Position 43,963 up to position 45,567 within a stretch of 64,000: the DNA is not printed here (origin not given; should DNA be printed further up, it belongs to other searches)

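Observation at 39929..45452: Radical SAM/SPASM enzyme translationally coupled to an MFP-RND efflux pair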

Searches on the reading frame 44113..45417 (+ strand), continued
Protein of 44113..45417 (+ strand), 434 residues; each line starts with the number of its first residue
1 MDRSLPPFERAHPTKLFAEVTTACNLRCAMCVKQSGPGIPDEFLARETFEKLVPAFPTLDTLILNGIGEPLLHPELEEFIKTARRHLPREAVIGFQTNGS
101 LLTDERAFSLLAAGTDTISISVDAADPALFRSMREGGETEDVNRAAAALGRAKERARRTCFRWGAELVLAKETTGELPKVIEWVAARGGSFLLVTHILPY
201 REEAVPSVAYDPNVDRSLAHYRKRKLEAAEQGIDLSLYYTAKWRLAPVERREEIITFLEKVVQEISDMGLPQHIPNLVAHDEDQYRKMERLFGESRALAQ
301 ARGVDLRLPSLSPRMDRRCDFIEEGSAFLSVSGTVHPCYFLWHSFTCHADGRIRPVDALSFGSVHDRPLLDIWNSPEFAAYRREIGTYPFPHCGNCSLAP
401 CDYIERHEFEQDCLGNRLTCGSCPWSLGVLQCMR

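Call 36: search_protein_families(library=ncbifam, proteins=[L037:7962-9308:+, L046:7992-9281:+, L025:7923-9296:+, L011:8001-9290:+, L052:8001-9284:+], max_evalue=1e-30)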
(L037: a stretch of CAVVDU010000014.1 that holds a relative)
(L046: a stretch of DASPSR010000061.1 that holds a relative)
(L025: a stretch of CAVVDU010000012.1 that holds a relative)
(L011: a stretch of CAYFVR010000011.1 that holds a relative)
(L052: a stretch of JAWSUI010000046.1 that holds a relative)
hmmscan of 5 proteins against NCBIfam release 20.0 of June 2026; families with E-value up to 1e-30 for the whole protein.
L037:7962-9308:+ (448 aa): 2 families
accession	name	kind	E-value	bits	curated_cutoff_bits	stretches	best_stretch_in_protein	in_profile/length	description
TIGR04311.1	rSAM_Geo_metal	subfamily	1e-197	657.3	400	1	24-447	1-423/423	radical SAM/SPASM family putative metalloenzyme maturase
TIGR04317.1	W_rSAM_matur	equivalog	5.9e-76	255.8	380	2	26-231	4-205/349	tungsten cofactor oxidoreductase radical SAM maturase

L046:7992-9281:+ (429 aa): 2 families
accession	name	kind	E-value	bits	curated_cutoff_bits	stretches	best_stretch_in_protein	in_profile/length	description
TIGR04311.1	rSAM_Geo_metal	subfamily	5.9e-178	592.2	400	1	6-428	1-423/423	radical SAM/SPASM family putative metalloenzyme maturase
TIGR04317.1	W_rSAM_matur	equivalog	2.2e-72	244.1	380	2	8-230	4-220/349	tungsten cofactor oxidoreductase radical SAM maturase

L025:7923-9296:+ (457 aa): 2 families
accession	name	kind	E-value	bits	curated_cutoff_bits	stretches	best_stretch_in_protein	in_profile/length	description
TIGR04311.1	rSAM_Geo_metal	subfamily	2.1e-189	630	400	1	34-456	2-423/423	radical SAM/SPASM family putative metalloenzyme maturase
TIGR04317.1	W_rSAM_matur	equivalog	3.1e-72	243.6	380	2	34-239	3-204/349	tungsten cofactor oxidoreductase radical SAM maturase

L011:8001-9290:+ (430 aa): 2 families
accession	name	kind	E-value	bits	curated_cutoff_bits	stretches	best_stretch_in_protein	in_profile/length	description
TIGR04311.1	rSAM_Geo_metal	subfamily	1.6e-188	627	400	1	7-429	1-423/423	radical SAM/SPASM family putative metalloenzyme maturase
TIGR04317.1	W_rSAM_matur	equivalog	8.2e-77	258.7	380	2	7-211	2-202/349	tungsten cofactor oxidoreductase radical SAM maturase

L052:8001-9284:+ (428 aa): 2 families
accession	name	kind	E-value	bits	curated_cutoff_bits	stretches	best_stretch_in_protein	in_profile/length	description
TIGR04311.1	rSAM_Geo_metal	subfamily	1.3e-189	630.6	400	1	6-428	1-423/423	radical SAM/SPASM family putative metalloenzyme maturase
TIGR04317.1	W_rSAM_matur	equivalog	6.7e-73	245.8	380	2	288-427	212-348/349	tungsten cofactor oxidoreductase radical SAM maturase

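Call 39: find_encoding_contigs(protein=P0103, flank=7000, max_places=3)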
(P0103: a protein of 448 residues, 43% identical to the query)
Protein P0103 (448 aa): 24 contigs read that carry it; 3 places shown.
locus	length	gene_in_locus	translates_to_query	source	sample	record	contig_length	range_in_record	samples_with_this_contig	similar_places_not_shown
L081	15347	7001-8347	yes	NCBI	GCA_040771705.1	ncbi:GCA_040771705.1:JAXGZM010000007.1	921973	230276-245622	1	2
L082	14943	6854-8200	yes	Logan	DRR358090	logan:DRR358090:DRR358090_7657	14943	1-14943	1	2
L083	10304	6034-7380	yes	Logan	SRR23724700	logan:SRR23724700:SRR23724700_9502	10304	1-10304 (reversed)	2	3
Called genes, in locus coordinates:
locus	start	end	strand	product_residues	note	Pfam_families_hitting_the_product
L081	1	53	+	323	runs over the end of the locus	PF02653:BPD_transp_2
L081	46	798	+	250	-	PF00005:ABC_tran, PF13304:AAA_21 (faint), PF12399:BCA_ABC_TP_C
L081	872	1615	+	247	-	PF13476:AAA_23 (weak), PF00005:ABC_tran, PF13304:AAA_21 (faint)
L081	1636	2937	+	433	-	PF00501:AMP-binding, PF14535:AMP-binding_C_2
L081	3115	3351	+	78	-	-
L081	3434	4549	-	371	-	PF18911:PKD_4, PF22352:K319L-like_PKD, PF14339:DUF4394 (faint), PF21959:DUF6923 (weak)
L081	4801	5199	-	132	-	PF00011:HSP20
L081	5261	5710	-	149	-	PF00011:HSP20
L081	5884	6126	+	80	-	PF07191:Zn_ribbon_6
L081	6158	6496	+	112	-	PF01022:HTH_5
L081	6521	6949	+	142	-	PF01451:LMWPc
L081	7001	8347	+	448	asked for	PF04055:Radical_SAM, PF13186:SPASM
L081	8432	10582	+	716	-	PF00142:Fer4_NifH, PF01656:CbiA, PF02374:ArsA_ATPase, PF13614:AAA_31, PF01656:CbiA, PF02374:ArsA_ATPase, PF13614:AAA_31 (weak), PF06953:ArsD, +12 more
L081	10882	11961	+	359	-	PF01758:SBF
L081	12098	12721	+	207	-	PF14337:Abi_alpha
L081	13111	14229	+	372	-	PF02353:CMAS, PF13489:Methyltransf_23, PF08241:Methyltransf_11, PF08242:Methyltransf_12, PF13649:Methyltransf_25, PF13847:Methyltransf_31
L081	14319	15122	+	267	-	PF03618:Kinase-PPPase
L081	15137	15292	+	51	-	PF03358:FMN_red (weak)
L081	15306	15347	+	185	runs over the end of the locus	PF10370:Rv2993c-like_N, PF01557:FAA_hydrolase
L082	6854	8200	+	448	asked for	PF04055:Radical_SAM, PF13186:SPASM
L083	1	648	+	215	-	?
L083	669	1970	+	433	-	PF00501:AMP-binding, PF14535:AMP-binding_C_2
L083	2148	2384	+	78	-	-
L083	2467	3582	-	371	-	PF18911:PKD_4, PF22352:K319L-like_PKD, PF14339:DUF4394 (faint), PF21959:DUF6923 (weak)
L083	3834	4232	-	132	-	PF00011:HSP20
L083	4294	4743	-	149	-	PF00011:HSP20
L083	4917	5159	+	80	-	PF07191:Zn_ribbon_6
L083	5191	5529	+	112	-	PF01022:HTH_5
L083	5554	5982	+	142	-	PF01451:LMWPc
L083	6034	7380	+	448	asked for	PF04055:Radical_SAM, PF13186:SPASM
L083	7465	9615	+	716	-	PF00142:Fer4_NifH, PF01656:CbiA, PF02374:ArsA_ATPase, PF13614:AAA_31, PF01656:CbiA, PF02374:ArsA_ATPase, PF13614:AAA_31 (weak), PF06953:ArsD, +12 more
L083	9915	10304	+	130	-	?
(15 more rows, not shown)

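Call 40: find_encoding_contigs(protein=P0074, flank=7000, max_places=2)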
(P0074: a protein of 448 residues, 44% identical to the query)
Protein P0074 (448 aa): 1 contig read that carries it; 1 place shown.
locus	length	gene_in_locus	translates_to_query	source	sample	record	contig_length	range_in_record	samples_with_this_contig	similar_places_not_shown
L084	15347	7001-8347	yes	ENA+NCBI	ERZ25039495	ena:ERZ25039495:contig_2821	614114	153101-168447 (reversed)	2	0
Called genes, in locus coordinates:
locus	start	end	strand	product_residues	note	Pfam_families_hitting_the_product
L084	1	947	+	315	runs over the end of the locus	PF03773:ArsP_1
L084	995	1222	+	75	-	PF13192:Thioredoxin_3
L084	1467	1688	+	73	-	PF00085:Thioredoxin, PF13098:Thioredoxin_2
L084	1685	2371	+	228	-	PF02683:DsbD_TM, PF13386:DsbD_2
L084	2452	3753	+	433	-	PF03773:ArsP_1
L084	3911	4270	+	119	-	-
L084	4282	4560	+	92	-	PF12797:Fer4_2 (faint), PF12837:Fer4_6 (faint), PF13187:Fer4_9 (weak), PF13237:Fer4_10 (faint), PF00037:Fer4 (faint), PF14697:Fer4_21 (weak), PF13484:Fer4_16 (faint), PF12838:Fer4_7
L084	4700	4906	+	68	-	PF07191:Zn_ribbon_6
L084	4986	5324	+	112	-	PF01022:HTH_5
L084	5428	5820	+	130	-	PF01451:LMWPc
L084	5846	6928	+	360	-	PF01758:SBF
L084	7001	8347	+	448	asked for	PF04055:Radical_SAM, PF13186:SPASM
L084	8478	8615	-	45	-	-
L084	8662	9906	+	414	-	PF00006:ATP-synt_ab, PF22919:ATP-synt_VA_C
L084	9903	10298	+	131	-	PF02823:ATP-synt_DE_N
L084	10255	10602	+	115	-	PF09527:ATPase_gene1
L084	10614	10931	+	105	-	PF12966:AtpR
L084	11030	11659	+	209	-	PF00119:ATP-synt_A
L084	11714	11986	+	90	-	PF00137:ATP-synt_C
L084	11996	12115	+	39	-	-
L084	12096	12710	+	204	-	PF00430:ATP-synt_B (weak)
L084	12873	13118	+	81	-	PF02874:ATP-synt_ab_N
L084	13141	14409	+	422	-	PF00006:ATP-synt_ab, PF00306:ATP-synt_ab_C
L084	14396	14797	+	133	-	PF00231:ATP-synt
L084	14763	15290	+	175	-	PF00231:ATP-synt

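Call 58: predict_structure(alignment_id=A1)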
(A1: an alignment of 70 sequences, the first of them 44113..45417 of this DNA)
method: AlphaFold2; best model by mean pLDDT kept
length: 434 residues; sequences in the alignment: 70
mean_pLDDT: 88.7   pTM: 0.88
mean pLDDT of the five models: 88.7, 86.1, 85.9, 85.6, 85.6
residues with pLDDT >= 90: 267; 70-90: 126; 50-70: 41; < 50: 0
segments of 3 or more residues with pLDDT < 50: none
pLDDT, mean of each block of 10 residues (from residue 1): 80 96 87 76 97 97 93 98 98 95 97 97 78 81 95 94 94 92 96 88 86 91 96 95 93 97 93 89 94 98 96 83 92 90 79 80 97 96 84 65 66 70 66 68
secondary structure, 60 per line:
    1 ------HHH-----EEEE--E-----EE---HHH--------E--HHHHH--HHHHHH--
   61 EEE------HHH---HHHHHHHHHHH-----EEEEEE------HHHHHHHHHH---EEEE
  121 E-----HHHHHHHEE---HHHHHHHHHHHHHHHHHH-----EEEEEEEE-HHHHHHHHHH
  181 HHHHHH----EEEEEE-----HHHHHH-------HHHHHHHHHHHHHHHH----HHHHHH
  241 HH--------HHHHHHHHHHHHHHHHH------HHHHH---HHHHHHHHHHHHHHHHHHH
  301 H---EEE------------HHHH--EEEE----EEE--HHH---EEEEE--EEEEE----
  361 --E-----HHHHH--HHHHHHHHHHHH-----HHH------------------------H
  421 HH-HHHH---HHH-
elements in order: E15-18 H46-50 H53-58 E61-63 H76-86 E92-97 H104-113 E117-121 H127-133 H139-156 E162-169 H171-186 E191-196 H202-207 H215-230 H235-242 H251-267 H274-278 H282-301 E305-307 H320-323 E326-329 E334-336 E345-349 E352-356 H369-373 H376-387 H424-427

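Call 67: find_encoding_contigs(protein=P0006, flank=10000, max_places=2)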
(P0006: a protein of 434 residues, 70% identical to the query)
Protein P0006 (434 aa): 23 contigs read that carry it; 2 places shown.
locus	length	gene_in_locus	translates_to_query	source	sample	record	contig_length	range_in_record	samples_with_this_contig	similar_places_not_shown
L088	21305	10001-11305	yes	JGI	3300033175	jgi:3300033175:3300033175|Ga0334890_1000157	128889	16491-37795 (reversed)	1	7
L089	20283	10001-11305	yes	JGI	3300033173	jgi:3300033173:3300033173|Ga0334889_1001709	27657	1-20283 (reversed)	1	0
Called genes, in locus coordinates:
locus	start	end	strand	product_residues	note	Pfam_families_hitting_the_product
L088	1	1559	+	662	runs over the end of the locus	PF00111:Fer2 (weak), PF13510:Fer2_4, PF10588:NADH-G_4Fe-4S_3, PF13237:Fer4_10, PF22117:Fer4_Nqo3, PF13187:Fer4_9 (weak), PF04879:Molybdop_Fe4S4, PF00384:Molybdopterin, +1 more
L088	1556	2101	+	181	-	PF01058:Oxidored_q6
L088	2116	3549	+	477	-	PF27537:HoxH, PF00374:NiFeSe_Hases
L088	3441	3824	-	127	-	-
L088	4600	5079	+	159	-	PF03773:ArsP_1 (weak)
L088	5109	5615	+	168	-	PF03773:ArsP_1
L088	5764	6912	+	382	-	PF25973:BSH_CzcB, PF25967:RND-MFP_C (faint), PF25984:BSH_YknX (weak), PF25876:HH_MFP_RND (weak), PF25975:CzcB_C, PF25989:YknX_C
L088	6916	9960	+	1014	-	PF00873:ACR_tran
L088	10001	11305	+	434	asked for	PF04055:Radical_SAM, PF13186:SPASM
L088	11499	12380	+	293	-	PF01418:HTH_6 (weak), PF01380:SIS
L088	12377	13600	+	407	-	PF00155:Aminotran_1_2, PF01041:DegT_DnrJ_EryC1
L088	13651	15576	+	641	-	PF06808:DctM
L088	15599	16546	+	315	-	PF16868:NMT1_3, PF09084:NMT1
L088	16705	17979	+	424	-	PF00330:Aconitase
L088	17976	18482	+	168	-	PF00694:Aconitase_C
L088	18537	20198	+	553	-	PF00890:FAD_binding_2, PF01266:DAO, PF07992:Pyr_redox_2 (faint), PF02910:Succ_DH_flav_C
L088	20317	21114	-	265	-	PF09339:HTH_IclR, PF01614:IclR_C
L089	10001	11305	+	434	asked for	PF04055:Radical_SAM, PF13186:SPASM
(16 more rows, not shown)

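Call 84: find_encoding_contigs(protein=P0013, flank=8000, max_places=2)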
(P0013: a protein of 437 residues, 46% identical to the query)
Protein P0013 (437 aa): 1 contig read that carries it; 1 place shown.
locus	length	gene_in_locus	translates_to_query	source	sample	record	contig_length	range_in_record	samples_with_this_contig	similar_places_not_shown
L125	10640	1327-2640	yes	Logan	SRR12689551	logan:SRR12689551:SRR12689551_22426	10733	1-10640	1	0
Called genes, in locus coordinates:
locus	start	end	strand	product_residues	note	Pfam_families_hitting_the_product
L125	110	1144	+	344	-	PF01497:Peripla_BP_2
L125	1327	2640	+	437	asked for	PF04055:Radical_SAM, PF13186:SPASM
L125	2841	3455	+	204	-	-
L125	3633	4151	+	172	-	PF00581:Rhodanese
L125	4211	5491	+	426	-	PF01964:ThiC_Rad_SAM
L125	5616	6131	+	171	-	PF07291:MauE, PF07681:DoxX (weak)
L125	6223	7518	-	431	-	PF04413:Glycos_transf_N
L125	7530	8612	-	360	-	PF03739:LptF_LptG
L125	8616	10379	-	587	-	PF00664:ABC_membrane, PF00005:ABC_tran, PF02463:SMC_N (weak)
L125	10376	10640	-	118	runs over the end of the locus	?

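Call 85: find_encoding_contigs(protein=P0017, flank=8000, max_places=2)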
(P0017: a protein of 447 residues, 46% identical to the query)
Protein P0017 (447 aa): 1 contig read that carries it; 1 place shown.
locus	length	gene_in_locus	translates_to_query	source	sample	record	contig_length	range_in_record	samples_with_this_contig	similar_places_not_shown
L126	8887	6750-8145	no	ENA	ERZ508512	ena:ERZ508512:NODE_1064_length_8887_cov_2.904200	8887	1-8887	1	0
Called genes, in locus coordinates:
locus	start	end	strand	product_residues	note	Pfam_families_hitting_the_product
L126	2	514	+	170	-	?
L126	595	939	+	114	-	PF01047:MarR (weak), PF12840:HTH_20, PF01022:HTH_5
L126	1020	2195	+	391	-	PF03773:ArsP_1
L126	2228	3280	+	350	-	PF03773:ArsP_1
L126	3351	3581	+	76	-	PF13192:Thioredoxin_3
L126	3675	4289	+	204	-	PF04060:FeS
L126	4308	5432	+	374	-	PF01758:SBF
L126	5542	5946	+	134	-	PF00085:Thioredoxin, PF13098:Thioredoxin_2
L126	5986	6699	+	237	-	PF02683:DsbD_TM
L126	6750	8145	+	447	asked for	PF04055:Radical_SAM, PF13186:SPASM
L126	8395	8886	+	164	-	?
